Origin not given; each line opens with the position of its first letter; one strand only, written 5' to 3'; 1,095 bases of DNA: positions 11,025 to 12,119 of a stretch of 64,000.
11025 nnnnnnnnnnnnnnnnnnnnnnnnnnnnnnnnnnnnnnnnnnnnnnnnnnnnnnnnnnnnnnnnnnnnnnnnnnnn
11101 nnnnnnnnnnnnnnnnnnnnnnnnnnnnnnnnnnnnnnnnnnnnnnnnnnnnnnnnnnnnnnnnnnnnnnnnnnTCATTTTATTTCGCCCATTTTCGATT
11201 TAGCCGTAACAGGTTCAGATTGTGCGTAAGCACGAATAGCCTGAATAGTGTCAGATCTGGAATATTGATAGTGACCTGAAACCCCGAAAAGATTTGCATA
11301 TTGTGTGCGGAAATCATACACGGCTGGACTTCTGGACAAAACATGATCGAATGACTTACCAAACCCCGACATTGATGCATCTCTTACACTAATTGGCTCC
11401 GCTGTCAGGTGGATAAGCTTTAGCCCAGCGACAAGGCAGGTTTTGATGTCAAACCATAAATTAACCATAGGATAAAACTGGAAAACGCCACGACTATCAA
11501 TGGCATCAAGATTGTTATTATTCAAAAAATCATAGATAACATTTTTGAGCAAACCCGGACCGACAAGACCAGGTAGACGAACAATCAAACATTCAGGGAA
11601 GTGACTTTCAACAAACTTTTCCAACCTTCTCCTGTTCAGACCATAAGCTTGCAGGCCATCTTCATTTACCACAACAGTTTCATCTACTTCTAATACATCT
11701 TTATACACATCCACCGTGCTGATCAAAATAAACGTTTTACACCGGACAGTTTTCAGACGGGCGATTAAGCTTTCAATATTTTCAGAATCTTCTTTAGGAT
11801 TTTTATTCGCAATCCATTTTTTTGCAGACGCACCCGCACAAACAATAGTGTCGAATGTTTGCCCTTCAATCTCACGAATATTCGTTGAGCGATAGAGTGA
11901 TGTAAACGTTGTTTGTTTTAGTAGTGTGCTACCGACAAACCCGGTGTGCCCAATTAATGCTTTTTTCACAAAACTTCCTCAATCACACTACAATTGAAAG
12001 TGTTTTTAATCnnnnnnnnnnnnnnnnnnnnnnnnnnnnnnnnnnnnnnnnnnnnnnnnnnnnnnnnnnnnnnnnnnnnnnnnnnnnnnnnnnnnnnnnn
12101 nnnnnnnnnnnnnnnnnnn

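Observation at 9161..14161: Six-gene operon resembling a lipid-carrier sugar epimerisation/modification pathway (GT2-TM, FAD oxidoreductase, SDR, TIM-barrel isomerase, SMR/ArnE-like, second GT2)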

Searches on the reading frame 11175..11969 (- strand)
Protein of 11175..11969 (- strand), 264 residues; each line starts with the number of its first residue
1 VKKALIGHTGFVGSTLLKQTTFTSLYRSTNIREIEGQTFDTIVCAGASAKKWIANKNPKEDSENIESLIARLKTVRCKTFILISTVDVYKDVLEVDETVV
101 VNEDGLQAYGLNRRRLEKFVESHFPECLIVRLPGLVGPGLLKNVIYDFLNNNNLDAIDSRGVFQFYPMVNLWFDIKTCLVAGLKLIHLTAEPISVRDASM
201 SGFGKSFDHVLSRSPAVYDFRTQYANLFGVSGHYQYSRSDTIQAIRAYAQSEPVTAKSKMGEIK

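Call 3: search_protein_families(library=pfam, proteins=[window:11175-11969:-], max_evalue=0.01)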
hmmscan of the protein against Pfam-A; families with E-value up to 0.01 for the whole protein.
window:11175-11969:- (264 aa): 2 families
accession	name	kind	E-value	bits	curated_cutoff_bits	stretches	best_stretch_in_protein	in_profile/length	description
PF01370.27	Epimerase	-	0.00011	22.2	20.9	0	30-148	55-189/240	NAD dependent epimerase/dehydratase family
PF13460.12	NAD_binding_10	-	0.0042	17.4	27.2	1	40-135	62-146/184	NAD(P)H-binding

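Call 4: search_protein_families(library=ncbifam, proteins=[window:11175-11969:-], max_evalue=0.01)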
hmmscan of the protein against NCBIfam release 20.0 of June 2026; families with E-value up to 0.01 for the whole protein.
window:11175-11969:- (264 aa): 0 families

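Call 6: search_protein_families(library=padloc, proteins=[window:11175-11969:-], max_evalue=0.01)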
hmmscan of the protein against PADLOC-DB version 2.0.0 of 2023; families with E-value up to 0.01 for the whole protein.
window:11175-11969:- (264 aa): 0 families

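Call 22: search_solved_structures(query=A1, max_evalue=1, show_alignments=1)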
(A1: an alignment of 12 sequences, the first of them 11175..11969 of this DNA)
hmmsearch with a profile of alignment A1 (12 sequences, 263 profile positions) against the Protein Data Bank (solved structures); distinct sequences matched with E-value up to 1: 10.
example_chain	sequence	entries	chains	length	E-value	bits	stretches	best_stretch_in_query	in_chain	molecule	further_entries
6zl6_A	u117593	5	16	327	0.00091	21.8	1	66-153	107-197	Epimerase domain-containing protein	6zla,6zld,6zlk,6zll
6zlj_A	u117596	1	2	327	0.0057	19.2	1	66-153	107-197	Epimerase domain-containing protein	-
8g22_A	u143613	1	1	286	0.011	18.3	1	77-154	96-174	dTDP-4-dehydrorhamnose reductase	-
8rdg_A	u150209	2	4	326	0.048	16.2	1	66-151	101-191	SDR family NAD(P)-dependent oxidoreductase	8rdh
3sc6_A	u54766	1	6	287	0.084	15.4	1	75-138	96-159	dTDP-4-dehydrorhamnose reductase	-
8rdi_A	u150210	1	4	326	0.25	13.8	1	67-151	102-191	SDR family NAD(P)-dependent oxidoreductase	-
3ehe_A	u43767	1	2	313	0.3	13.6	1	66-150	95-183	UDP-glucose 4-epimerase (GalE-1)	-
3wxr_G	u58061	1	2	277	0.79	12.2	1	176-254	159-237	Probable proteasome subunit alpha type-7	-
1fnt_G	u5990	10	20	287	0.84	12.1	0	176-254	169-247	PROTEASOME COMPONENT C1 | Probable proteasome subunit alpha type-7 | PRE10 isoform 1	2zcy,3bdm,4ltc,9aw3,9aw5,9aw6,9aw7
10mt_G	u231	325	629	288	0.85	12.1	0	176-254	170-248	Proteasome subunit alpha type-7 | Proteasome component C1 | Probable proteasome subunit alpha type-7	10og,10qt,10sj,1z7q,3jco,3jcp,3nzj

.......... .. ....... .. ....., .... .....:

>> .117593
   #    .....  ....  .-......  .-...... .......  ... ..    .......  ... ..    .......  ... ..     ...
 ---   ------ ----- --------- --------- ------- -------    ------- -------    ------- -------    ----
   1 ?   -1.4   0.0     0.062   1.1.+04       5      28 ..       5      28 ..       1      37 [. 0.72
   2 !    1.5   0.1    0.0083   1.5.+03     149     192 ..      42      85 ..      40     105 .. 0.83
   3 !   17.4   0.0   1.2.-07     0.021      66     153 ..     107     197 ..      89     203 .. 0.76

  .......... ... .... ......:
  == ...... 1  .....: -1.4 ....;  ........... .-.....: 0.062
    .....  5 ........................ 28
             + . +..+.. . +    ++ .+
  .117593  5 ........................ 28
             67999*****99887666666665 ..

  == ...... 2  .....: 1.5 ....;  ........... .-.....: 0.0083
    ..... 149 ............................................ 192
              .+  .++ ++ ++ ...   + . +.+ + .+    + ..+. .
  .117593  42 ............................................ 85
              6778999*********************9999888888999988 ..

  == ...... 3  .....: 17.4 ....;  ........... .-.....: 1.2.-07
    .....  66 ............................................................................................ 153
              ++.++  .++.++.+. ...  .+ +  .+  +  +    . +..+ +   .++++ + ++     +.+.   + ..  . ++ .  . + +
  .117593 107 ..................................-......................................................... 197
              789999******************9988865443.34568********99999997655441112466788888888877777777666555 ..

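Call 56: find_homologous_proteins(query=A1, max_evalue=0.001)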
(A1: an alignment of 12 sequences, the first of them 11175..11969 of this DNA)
Query A1 (12 sequences) (264 aa, profile of the alignment): 7981 proteins with E <= 0.001 among 8000 candidates; the best 120 are listed.
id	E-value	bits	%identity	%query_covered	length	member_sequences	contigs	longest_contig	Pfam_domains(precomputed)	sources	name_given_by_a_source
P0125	1.6e-138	478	71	98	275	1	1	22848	-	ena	-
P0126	5.3e-138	477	69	96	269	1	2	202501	PF01370.28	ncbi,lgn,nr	ncbi:MAG: NAD(P)-dependent oxidoreductase [Methylococcaceae bacterium]|nr:NAD(P)-dependent oxidoredu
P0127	5.8e-138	477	72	99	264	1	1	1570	-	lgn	-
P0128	7.6e-138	476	67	99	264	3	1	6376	-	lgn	-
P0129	9.4e-138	476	71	98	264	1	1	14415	-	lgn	-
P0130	9.9e-138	476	68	100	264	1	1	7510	-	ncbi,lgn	-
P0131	1.3e-137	475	70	99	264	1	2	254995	-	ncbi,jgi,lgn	ncbi:MAG TPA: hypothetical protein VIF37_21360 [Methylobacter sp.]|jgi:hypothetical protein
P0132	2.0e-137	475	66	98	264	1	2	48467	-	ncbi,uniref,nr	ncbi:NAD(P)-dependent oxidoreductase [Pseudomonas lactucae]|uniref:NAD(P)-dependent oxidoreductase n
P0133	2.6e-137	474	71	97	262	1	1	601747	-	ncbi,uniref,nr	ncbi:NAD(P)-dependent oxidoreductase [Uliginosibacterium gangwonense]|uniref:NAD(P)-dependent oxidor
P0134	2.6e-137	474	71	99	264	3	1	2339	-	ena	-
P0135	2.9e-137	474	70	99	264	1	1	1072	-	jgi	jgi:dTDP-4-dehydrorhamnose reductase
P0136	3.0e-137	474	71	99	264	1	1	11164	-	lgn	-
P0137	3.5e-137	474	71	99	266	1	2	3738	-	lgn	-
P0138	4.4e-137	474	67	99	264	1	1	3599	-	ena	-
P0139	4.9e-137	474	70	99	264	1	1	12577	-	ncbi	ncbi:MAG: hypothetical protein ABL875_08635 [Candidatus Nitrotoga sp.]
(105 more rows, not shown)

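Call 68: predict_structure(alignment_id=A8)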
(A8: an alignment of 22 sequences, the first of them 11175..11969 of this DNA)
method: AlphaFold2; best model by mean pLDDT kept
length: 264 residues; sequences in the alignment: 22
mean_pLDDT: 62.9   pTM: 0.67
mean pLDDT of the five models: 62.9, 60.7, 56.9, 53.0, 40.0
residues with pLDDT >= 90: 30; 70-90: 72; 50-70: 78; < 50: 84
segments of 3 or more residues with pLDDT < 50: 47-56, 87-110, 136-141, 157-160, 202-222, 229-235, 255-264
pLDDT, mean of each block of 10 residues (from residue 1): 81 82 84 88 68 52 82 92 63 37 39 76 89 51 55 50 60 85 71 57 43 33 52 49 65 43 28
secondary structure, 60 per line:
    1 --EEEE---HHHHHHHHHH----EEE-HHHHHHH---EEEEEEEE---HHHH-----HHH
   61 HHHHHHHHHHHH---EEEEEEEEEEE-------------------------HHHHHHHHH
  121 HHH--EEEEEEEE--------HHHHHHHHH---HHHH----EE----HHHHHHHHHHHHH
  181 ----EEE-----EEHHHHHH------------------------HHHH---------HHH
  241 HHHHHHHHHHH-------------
elements in order: E3-6 H10-19 E24-26 H28-34 E38-45 H49-52 H58-72 E76-86 H112-123 E126-133 H142-150 H154-157 H168-180 E185-187 H195-200 H225-228 H238-251

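Call 72: fold_search(model_id=the predicted structure, library=pdb)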
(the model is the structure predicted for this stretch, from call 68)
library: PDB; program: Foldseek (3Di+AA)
matches with E <= 10: 1175; with E <= 0.001: 49
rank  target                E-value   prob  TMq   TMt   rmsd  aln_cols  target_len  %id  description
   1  4gll_B                1.8e-05  1.00  0.55  0.49   9.2       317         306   16  Crystal structure of human UDP-xylose synthase. (released 2012-09-05)
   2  3aw9_A                2.0e-05  1.00  0.53  0.47   9.4       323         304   15  Structure of UDP-galactose 4-epimerase mutant (released 2012-02-29)
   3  4lw8_A                3.0e-05  1.00  0.51  0.46   9.4       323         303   15  Crystal structure of a putative epimerase from Burkholderia cenocepacia J2315 (released 2013-09-04)
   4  3ehe_A                3.0e-05  1.00  0.51  0.47  10.5       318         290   12  Crystal structure of UDP-glucose 4 epimerase (galE-1) from Archaeoglobus fulgidus (released 2008-10-14)
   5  6zlk_A                3.0e-05  1.00  0.50  0.44   9.8       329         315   16  Equilibrium Structure of UDP-Glucuronic acid 4-epimerase from Bacillus cereus in complex with UDP-Glucuronic acid/UDP- (released 2020-07-29)
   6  8rdi_A                3.4e-05  1.00  0.59  0.50   8.0       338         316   14  Crystal structure of UDP-galactose 4-epimerase from Pyrococcus horikoshii containing Y145F mutation and with bound NAD (released 2024-12-18)
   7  1kbz                  3.4e-05  1.00  0.55  0.50   9.9       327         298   16  Crystal Structure of apo-dTDP-6-deoxy-L-lyxo-4-hexulose reductase (RmlD) from Salmonella enterica serovar Typhimurium (released 2002-06-28)
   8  3m2p_E                4.3e-05  1.00  0.52  0.52   7.8       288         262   15  The crystal structure of UDP-N-acetylglucosamine 4-epimerase from Bacillus cereus (released 2010-04-07)
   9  8rdh_A                5.9e-05  1.00  0.56  0.48   8.6       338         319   14  Crystal structure of UDP-galactose 4-epimerase from Pyrococcus horikoshii with bound NAD and GDP-L-fucose (released 2024-12-18)
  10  6zl6_A                6.3e-05  1.00  0.50  0.44   7.9       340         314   15  Crystal Structure of UDP-Glucuronic acid 4-epimerase from Bacillus cereus in complex with UDP and NAD (released 2020-07-29)
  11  8skb_B                6.3e-05  1.00  0.47  0.40   9.8       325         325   14  Crystal Structure of GDP-mannose 3,5 epimerase de Myrciaria dubia in complex with NAD (released 2024-03-13)
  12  3icp                  6.7e-05  1.00  0.51  0.46   9.2       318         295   16  Crystal Structure of UDP-galactose 4-epimerase (released 2010-07-21)
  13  6zll_A                6.7e-05  1.00  0.51  0.44   9.6       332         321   16  Crystal Structure of UDP-Glucuronic acid 4-epimerase from Bacillus cereus in complex with UDP-Galacturonic acid and NA (released 2020-07-29)
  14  1vl0_B                7.1e-05  1.00  0.49  0.46   5.6       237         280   18  CRYSTAL STRUCTURE OF A DTDP-4-DEHYDRORHAMNOSE REDUCTASE, RFBD ORTHOLOG (CA_C2315) FROM CLOSTRIDIUM ACETOBUTYLICUM ATCC (released 2004-08-17)
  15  3e48_A                7.1e-05  1.00  0.44  0.42   6.4       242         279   12  Crystal structure of a nucleoside-diphosphate-sugar epimerase (SAV0421) from Staphylococcus aureus, Northeast Structur (released 2008-08-19)
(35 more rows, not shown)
